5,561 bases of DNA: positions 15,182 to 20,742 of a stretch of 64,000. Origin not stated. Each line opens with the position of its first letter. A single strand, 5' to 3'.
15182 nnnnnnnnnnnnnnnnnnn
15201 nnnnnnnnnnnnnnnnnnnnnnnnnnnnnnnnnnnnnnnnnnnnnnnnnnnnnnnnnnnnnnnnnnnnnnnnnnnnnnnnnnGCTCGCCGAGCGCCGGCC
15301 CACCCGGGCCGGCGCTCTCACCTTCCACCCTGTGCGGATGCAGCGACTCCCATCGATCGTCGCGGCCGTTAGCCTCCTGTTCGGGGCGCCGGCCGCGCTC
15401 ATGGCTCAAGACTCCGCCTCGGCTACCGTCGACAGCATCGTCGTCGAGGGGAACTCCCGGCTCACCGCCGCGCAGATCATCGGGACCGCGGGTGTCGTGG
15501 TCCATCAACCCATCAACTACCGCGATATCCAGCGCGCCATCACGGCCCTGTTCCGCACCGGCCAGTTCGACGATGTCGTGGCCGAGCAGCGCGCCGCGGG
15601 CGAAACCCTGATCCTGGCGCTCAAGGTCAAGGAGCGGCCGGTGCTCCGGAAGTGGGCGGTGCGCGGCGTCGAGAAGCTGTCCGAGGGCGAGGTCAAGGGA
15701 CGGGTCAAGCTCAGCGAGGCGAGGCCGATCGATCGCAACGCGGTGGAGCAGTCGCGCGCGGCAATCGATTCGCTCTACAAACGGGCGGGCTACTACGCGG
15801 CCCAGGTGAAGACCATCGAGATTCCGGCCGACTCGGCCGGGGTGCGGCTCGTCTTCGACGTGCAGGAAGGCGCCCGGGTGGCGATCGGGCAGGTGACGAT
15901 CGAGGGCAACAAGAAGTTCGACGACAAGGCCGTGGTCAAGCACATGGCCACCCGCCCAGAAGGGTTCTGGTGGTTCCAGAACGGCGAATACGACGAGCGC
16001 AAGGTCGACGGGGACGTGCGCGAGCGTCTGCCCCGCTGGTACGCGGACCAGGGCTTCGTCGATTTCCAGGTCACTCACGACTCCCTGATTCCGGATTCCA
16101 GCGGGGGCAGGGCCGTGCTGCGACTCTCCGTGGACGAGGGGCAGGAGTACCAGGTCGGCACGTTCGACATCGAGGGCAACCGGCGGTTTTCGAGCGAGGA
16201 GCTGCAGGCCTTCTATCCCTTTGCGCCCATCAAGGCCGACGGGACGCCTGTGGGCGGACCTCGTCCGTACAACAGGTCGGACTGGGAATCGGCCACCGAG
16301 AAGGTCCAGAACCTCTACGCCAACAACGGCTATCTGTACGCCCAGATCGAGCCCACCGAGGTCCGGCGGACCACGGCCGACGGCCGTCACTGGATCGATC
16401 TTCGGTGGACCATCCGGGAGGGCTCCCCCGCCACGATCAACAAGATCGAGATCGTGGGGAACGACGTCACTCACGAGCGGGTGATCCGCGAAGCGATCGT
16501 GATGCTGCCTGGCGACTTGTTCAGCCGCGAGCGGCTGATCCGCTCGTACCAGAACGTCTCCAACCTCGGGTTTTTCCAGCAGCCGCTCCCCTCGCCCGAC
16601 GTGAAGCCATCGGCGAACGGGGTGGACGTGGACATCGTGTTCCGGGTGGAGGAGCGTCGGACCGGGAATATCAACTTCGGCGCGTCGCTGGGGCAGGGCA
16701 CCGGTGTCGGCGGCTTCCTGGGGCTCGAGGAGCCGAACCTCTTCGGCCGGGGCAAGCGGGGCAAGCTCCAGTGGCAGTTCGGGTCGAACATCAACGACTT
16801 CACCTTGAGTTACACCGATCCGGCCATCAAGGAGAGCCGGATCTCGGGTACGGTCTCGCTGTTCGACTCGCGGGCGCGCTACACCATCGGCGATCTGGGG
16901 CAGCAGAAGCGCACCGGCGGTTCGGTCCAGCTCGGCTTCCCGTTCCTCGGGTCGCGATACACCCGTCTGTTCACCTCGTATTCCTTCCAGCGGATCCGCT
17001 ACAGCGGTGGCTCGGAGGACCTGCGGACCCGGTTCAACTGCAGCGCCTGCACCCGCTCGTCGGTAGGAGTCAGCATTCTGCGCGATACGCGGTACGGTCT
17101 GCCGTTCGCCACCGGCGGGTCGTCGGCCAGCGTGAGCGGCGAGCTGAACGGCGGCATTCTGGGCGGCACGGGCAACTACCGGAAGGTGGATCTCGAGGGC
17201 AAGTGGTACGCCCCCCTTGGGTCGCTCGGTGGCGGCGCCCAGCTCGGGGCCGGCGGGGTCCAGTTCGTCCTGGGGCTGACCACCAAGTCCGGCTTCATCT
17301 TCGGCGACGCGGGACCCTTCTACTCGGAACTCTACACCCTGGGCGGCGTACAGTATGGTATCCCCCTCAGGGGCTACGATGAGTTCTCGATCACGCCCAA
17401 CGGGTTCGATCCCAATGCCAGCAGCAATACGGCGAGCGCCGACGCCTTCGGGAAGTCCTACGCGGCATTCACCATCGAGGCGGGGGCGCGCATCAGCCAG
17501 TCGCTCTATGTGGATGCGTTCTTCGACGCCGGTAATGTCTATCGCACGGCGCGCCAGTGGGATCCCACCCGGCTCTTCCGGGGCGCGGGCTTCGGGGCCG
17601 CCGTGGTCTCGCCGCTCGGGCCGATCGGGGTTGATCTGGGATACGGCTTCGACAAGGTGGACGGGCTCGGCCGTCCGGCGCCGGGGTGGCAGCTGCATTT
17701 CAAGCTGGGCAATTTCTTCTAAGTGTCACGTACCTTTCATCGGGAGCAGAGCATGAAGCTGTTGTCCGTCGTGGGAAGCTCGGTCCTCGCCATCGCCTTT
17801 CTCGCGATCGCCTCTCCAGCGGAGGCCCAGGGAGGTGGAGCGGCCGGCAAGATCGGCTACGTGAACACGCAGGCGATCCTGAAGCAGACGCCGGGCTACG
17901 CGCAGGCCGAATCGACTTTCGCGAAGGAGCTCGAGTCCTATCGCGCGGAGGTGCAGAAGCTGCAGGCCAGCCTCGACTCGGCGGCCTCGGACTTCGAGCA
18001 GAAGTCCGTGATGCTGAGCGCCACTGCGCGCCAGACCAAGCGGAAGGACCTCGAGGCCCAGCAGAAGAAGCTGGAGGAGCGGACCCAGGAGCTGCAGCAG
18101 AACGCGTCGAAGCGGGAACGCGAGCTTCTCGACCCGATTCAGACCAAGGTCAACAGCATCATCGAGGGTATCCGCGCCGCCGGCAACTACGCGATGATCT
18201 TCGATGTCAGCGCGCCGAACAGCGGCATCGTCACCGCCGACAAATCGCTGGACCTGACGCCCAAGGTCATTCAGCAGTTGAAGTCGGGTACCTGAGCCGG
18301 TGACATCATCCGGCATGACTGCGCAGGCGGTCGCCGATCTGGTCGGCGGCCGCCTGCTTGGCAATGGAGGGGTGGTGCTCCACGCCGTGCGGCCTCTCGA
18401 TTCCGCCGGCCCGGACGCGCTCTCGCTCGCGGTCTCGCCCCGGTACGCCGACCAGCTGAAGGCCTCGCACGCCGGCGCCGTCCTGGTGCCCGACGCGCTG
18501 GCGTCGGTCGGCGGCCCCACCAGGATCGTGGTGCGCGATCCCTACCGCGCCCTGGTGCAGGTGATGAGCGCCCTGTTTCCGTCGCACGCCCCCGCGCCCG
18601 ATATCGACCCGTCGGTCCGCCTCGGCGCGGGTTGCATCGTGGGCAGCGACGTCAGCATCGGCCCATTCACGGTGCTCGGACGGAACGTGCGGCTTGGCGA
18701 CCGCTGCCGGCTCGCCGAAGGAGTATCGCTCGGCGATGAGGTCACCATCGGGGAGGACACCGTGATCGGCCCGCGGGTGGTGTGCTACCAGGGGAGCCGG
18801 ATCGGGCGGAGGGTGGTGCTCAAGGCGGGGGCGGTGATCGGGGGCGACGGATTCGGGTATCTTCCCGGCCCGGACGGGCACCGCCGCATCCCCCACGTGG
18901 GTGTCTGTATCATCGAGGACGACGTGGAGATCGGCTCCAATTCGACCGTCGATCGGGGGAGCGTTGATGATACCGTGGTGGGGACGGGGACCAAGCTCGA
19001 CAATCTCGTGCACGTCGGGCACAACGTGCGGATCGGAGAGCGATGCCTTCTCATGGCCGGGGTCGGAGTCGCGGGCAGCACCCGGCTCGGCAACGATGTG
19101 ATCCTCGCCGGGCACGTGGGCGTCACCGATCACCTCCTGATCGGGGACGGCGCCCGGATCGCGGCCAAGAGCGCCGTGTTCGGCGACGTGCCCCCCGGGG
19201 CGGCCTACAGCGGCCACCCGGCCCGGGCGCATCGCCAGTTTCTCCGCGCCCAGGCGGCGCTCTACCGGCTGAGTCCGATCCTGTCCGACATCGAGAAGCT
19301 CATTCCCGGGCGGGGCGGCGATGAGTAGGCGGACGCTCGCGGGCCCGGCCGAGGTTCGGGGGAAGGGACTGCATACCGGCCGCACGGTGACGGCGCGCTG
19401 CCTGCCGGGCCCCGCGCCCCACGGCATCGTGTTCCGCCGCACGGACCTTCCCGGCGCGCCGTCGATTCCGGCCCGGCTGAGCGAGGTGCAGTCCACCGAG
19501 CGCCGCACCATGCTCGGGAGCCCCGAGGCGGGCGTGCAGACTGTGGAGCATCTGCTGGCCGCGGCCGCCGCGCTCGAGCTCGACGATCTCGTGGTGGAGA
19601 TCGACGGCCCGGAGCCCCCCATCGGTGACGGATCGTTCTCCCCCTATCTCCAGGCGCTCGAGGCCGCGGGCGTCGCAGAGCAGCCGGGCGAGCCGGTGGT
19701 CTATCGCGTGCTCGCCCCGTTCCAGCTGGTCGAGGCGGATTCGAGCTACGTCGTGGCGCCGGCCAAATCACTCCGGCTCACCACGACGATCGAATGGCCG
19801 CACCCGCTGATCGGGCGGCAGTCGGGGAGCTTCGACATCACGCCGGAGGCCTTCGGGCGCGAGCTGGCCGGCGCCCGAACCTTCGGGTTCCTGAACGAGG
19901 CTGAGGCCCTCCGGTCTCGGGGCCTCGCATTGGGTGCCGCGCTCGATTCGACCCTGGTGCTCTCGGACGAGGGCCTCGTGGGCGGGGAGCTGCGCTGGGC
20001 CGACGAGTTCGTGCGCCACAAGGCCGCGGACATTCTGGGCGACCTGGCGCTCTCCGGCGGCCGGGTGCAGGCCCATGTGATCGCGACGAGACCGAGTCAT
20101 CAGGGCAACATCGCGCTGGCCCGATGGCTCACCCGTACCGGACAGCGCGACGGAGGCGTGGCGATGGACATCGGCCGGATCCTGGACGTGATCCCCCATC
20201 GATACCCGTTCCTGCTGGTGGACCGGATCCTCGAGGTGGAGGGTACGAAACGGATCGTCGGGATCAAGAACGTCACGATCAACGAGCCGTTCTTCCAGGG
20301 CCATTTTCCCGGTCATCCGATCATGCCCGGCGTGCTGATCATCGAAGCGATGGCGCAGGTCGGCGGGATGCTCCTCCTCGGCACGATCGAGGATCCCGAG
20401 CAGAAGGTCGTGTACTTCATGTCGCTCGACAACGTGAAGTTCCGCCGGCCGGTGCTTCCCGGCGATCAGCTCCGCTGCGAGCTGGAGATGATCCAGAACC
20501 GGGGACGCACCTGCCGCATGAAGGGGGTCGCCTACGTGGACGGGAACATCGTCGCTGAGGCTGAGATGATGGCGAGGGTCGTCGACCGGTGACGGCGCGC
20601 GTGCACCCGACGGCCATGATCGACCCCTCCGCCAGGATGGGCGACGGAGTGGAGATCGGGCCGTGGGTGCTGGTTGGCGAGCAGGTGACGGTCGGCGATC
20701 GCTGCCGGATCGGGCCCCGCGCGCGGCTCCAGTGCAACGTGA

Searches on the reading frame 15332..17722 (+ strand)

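Call 15: search_protein_families(library=pfam, proteins=[window:15332-17722:+], max_evalue=0.0001)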
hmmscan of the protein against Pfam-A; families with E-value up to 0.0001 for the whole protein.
window:15332-17722:+ (796 aa): 4 families
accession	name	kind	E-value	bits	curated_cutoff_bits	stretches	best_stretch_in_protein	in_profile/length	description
PF07244.20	POTRA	-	1.2e-49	167.3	21.3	4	368-442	2-79/79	Surface antigen variable number repeat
PF01103.29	Omp85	-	4.8e-32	112.2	24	1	469-796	1-325/325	Omp85 superfamily domain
PF08478.15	POTRA_1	-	1.9e-08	34.9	23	0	185-219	3-37/69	POTRA domain, FtsQ-type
PF08479.16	POTRA_2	-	2.8e-07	30.7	24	0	107-160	5-58/76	POTRA domain, ShlB-type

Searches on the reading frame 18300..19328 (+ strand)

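Call 15: search_protein_families(library=pfam, proteins=[window:18300-19328:+], max_evalue=0.0001)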
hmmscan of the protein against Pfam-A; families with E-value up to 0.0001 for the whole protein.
window:18300-19328:+ (342 aa): 5 families
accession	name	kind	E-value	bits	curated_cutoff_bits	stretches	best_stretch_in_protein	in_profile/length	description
PF00132.30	Hexapep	-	3.3e-32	109.3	27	5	111-145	1-35/36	Bacterial transferase hexapeptide (six repeats)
PF04613.19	LpxD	-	7.3e-16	58.2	30.8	1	26-89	3-68/70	UDP-3-O-[3-hydroxymyristoyl] glucosamine N-acyltransferase, LpxD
PF25084.1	LbH_EIF2B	-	6.3e-14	52.3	54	1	101-181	17-94/105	EIF2B subunit epsilon LbH domain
PF14602.12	Hexapep_2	-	1.1e-11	44.7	27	0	148-180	2-32/34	Hexapeptide repeat of succinyl-transferase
PF21711.3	DCTN5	-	1.5e-07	31.7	40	0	74-161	65-145/182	Dynactin subunit 5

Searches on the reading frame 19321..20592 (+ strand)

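Call 15: search_protein_families(library=pfam, proteins=[window:19321-20592:+], max_evalue=0.0001)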
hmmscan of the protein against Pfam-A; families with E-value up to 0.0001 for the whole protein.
window:19321-20592:+ (423 aa): 2 families
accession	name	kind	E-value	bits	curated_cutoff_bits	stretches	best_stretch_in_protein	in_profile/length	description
PF03331.19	LpxC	-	1.1e-82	278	27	1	3-270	1-266/268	UDP-3-O-acyl N-acetylglycosamine deacetylase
PF07977.19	FabA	-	6.2e-38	130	23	1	291-415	1-138/138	FabA-like domain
